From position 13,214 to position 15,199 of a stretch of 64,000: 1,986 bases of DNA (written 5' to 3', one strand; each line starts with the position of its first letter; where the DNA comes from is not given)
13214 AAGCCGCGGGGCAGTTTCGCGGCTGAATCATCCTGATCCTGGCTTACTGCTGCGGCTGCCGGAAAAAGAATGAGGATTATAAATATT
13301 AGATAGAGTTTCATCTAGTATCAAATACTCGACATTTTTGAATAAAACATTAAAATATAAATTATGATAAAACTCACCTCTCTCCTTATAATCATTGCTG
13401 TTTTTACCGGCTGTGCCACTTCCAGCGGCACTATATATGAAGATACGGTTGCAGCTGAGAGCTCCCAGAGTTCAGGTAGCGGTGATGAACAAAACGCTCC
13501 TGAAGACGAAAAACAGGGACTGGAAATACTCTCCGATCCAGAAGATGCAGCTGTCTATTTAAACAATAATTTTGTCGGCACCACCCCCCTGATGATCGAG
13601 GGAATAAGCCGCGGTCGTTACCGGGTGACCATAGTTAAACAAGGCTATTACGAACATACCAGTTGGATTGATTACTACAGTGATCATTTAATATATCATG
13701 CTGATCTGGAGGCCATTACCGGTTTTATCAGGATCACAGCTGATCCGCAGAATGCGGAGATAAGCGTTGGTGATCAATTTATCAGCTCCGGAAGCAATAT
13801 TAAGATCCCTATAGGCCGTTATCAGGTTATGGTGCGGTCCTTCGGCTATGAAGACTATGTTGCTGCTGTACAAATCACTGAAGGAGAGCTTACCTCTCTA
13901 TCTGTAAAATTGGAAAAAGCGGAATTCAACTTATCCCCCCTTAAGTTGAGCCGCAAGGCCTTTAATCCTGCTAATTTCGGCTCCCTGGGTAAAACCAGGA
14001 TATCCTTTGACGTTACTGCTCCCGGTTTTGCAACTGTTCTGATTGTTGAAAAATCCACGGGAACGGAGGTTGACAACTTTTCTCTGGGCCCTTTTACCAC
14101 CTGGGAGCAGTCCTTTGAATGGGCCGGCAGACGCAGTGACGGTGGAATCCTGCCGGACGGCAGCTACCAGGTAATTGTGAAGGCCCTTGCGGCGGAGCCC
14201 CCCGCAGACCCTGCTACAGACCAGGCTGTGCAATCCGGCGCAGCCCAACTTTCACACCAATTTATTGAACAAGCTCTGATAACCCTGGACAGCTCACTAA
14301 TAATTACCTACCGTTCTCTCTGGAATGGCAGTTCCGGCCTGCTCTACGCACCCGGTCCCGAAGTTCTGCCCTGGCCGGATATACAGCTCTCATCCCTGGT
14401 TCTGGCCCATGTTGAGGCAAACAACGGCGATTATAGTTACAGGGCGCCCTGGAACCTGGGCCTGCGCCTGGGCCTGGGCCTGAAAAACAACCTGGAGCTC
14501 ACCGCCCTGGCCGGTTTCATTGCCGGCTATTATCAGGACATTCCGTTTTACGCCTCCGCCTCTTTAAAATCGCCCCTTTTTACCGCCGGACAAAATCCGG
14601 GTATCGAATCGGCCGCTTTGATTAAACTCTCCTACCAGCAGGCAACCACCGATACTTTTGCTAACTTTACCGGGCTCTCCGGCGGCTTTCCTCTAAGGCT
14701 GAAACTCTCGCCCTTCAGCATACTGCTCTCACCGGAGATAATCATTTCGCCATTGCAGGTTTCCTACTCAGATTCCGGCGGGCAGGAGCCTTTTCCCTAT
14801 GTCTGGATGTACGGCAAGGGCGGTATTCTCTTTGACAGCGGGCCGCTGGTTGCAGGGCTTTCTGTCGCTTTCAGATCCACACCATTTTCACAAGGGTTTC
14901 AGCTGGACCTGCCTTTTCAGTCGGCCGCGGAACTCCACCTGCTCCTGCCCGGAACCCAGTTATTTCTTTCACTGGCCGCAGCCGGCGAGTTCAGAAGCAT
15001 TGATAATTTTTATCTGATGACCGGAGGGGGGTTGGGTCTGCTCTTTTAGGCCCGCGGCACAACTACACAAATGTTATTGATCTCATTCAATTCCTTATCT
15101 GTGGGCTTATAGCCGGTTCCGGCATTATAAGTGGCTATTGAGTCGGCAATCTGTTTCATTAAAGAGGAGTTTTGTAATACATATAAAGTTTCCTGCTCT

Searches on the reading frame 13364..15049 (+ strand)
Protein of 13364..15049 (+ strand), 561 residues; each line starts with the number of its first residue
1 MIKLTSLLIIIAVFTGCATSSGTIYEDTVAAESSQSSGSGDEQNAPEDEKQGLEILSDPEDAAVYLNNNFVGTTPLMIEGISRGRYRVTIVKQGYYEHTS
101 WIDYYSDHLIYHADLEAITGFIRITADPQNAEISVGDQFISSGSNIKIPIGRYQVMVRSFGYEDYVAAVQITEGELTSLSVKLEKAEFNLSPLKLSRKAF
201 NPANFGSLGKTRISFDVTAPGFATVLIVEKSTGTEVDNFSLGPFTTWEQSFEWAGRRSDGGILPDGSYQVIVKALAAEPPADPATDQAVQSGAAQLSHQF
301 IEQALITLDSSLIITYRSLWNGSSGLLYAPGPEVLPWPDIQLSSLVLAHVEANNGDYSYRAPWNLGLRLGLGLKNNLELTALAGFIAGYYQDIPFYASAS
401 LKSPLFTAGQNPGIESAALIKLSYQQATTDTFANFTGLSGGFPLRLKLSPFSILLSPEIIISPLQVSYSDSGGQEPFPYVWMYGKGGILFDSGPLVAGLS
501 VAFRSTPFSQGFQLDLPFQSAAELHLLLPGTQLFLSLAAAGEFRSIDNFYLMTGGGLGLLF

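Call 44: search_protein_families(library=pfam, proteins=[window:13364-15049:+], max_evalue=0.00001)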
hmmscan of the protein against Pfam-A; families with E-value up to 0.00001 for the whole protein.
window:13364-15049:+ (561 aa): 3 families
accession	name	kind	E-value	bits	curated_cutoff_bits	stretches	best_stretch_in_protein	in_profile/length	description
PF08308.17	PEGA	-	3.1e-22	78.7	20.8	2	53-100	4-51/71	PEGA domain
PF13860.13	FlgD_ig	-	4.9e-08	33.3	27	1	208-275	7-76/79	FlgD Ig-like domain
PF13620.12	CarboxypepD_reg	-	8.5e-06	26.5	32.3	0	148-184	45-82/82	Carboxypeptidase regulatory-like domain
